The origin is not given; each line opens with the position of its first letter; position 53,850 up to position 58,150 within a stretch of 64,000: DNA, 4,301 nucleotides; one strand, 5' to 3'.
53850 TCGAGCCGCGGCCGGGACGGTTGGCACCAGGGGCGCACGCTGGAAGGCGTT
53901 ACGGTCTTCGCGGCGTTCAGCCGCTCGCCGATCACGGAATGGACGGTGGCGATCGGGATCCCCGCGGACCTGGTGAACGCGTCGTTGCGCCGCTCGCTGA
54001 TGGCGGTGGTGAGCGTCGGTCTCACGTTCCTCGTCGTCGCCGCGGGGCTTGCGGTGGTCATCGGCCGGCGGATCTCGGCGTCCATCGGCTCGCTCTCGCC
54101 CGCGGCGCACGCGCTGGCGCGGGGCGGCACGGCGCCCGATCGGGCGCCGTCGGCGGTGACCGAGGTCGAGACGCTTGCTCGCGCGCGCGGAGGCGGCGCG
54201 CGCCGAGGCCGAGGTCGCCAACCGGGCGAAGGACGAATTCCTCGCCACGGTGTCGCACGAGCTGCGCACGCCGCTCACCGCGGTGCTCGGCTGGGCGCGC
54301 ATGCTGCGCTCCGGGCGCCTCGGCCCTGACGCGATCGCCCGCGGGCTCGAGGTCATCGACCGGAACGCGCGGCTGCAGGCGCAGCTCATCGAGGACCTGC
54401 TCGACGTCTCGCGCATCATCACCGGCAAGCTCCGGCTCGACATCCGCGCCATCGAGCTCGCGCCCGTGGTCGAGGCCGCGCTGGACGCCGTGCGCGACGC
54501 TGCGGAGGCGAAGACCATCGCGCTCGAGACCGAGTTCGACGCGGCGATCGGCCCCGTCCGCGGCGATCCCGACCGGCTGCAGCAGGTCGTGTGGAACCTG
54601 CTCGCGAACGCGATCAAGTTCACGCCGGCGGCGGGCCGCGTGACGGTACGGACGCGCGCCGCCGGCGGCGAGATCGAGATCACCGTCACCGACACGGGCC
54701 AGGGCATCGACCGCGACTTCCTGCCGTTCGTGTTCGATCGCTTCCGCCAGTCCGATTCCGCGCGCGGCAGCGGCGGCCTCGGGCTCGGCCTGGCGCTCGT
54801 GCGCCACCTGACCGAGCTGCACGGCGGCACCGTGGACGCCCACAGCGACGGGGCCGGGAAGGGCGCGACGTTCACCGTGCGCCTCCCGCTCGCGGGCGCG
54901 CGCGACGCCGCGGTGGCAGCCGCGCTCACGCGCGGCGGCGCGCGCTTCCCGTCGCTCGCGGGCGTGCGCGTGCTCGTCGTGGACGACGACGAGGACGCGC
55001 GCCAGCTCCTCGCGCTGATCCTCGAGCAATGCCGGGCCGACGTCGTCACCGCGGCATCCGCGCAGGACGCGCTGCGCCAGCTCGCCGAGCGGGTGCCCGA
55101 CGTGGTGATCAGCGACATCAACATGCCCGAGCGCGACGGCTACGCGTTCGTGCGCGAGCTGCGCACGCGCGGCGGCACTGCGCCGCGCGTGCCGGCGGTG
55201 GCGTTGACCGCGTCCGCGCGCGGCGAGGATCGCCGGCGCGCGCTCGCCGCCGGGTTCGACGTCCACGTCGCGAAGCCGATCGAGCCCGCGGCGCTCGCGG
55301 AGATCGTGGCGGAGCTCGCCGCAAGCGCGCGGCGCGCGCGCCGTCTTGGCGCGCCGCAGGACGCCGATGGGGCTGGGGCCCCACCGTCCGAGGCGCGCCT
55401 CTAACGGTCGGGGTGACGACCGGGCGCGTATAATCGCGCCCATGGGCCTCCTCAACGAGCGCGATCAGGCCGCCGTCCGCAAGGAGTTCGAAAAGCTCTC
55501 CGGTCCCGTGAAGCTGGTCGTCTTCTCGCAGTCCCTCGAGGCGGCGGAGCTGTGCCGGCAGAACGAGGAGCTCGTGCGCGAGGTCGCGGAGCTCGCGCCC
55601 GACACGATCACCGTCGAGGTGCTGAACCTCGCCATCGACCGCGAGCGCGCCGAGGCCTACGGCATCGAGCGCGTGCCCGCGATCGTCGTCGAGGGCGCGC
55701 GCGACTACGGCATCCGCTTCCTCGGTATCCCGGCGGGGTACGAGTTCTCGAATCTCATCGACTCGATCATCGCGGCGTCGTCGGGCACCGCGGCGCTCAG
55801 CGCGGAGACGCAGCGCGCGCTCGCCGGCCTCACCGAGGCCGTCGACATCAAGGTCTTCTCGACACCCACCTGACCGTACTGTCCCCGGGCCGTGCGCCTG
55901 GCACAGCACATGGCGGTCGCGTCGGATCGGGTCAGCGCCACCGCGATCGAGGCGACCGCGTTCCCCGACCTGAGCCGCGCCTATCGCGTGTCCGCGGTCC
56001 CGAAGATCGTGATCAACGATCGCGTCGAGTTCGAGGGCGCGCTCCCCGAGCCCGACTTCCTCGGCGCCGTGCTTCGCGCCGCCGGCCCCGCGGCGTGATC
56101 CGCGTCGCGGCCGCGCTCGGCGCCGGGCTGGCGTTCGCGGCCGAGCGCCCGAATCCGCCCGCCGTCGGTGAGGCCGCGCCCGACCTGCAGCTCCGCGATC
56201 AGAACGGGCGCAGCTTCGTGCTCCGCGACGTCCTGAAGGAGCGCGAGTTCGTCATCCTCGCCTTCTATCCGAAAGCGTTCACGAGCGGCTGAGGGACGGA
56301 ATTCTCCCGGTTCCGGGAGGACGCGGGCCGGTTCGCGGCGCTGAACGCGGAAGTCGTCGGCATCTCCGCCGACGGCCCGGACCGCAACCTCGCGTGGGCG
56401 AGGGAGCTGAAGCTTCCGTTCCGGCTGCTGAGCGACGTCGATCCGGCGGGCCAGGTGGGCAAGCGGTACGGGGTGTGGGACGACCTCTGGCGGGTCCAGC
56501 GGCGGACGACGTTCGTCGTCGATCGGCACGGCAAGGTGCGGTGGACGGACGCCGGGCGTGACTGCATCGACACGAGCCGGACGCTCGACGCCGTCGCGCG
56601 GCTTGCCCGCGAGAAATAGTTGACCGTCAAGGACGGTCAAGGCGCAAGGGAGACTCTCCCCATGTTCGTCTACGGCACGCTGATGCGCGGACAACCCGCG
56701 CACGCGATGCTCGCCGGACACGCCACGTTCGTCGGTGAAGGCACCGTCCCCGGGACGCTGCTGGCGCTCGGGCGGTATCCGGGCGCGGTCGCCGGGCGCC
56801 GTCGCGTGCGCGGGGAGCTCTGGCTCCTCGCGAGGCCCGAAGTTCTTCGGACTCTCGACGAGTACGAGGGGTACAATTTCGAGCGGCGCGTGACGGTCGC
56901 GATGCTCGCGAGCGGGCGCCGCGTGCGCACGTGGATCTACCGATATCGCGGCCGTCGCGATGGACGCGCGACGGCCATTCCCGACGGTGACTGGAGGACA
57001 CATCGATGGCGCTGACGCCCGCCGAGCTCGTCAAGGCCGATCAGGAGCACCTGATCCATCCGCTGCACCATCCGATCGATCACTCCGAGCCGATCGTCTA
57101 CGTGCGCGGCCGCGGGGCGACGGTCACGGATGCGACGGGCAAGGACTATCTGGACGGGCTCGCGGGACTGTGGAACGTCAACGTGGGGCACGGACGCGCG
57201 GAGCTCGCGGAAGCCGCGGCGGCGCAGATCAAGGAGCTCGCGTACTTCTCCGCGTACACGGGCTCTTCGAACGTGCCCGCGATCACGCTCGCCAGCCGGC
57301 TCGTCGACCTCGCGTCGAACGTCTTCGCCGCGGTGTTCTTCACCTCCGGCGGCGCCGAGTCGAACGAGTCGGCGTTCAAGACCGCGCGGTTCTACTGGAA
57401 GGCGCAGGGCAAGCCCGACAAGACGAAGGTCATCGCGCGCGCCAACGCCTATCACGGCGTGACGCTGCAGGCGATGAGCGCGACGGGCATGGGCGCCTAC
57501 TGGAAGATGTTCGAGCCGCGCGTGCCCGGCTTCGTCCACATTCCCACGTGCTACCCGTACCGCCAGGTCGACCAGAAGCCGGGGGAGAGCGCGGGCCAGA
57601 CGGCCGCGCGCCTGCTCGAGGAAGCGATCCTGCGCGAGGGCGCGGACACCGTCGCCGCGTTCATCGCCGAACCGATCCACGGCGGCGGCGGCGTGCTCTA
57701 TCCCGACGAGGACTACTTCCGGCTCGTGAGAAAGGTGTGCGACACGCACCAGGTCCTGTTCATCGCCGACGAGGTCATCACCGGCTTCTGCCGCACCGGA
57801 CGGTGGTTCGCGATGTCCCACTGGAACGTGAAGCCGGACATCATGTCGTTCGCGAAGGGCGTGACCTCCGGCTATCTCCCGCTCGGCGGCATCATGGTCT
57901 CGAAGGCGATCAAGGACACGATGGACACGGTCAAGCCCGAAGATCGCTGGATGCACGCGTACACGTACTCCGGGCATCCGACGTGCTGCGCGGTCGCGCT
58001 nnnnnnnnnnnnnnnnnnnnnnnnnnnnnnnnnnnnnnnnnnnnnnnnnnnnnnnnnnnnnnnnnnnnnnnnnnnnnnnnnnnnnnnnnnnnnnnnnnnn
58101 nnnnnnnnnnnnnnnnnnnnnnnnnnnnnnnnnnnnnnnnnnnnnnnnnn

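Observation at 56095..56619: Peroxiredoxin with TGA at the peroxidatic cysteine and a strong SECIS-like hairpin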

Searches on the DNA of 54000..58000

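Call 5: search_rna_families(source=window, start=54000, end=58000, threshold=evalue, max_evalue=10, show_alignments=3)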
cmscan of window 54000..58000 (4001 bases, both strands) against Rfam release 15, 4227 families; matches with E-value up to 10: 4.
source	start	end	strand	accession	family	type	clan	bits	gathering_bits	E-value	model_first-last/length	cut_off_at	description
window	56518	56600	-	RF01781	ASdes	Gene; sRNA;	-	18.4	40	1.3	1-68/68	no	ASdes TB sRNA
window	56947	56967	+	RF01109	SBRMV1_UPD-PKd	Cis-reg;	-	18.1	33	9.5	1-21/21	no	Pseudoknot of upstream pseudoknot domain (UPD) of the 3'UTR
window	55678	55712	+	RF00498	EAV_LTH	Cis-reg; leader;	-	16.5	70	3.6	1-45/45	no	Equine arteritis virus leader TRS hairpin (LTH)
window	56200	56266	-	RF01781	ASdes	Gene; sRNA;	-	15.8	40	7.4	1-68/68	no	ASdes TB sRNA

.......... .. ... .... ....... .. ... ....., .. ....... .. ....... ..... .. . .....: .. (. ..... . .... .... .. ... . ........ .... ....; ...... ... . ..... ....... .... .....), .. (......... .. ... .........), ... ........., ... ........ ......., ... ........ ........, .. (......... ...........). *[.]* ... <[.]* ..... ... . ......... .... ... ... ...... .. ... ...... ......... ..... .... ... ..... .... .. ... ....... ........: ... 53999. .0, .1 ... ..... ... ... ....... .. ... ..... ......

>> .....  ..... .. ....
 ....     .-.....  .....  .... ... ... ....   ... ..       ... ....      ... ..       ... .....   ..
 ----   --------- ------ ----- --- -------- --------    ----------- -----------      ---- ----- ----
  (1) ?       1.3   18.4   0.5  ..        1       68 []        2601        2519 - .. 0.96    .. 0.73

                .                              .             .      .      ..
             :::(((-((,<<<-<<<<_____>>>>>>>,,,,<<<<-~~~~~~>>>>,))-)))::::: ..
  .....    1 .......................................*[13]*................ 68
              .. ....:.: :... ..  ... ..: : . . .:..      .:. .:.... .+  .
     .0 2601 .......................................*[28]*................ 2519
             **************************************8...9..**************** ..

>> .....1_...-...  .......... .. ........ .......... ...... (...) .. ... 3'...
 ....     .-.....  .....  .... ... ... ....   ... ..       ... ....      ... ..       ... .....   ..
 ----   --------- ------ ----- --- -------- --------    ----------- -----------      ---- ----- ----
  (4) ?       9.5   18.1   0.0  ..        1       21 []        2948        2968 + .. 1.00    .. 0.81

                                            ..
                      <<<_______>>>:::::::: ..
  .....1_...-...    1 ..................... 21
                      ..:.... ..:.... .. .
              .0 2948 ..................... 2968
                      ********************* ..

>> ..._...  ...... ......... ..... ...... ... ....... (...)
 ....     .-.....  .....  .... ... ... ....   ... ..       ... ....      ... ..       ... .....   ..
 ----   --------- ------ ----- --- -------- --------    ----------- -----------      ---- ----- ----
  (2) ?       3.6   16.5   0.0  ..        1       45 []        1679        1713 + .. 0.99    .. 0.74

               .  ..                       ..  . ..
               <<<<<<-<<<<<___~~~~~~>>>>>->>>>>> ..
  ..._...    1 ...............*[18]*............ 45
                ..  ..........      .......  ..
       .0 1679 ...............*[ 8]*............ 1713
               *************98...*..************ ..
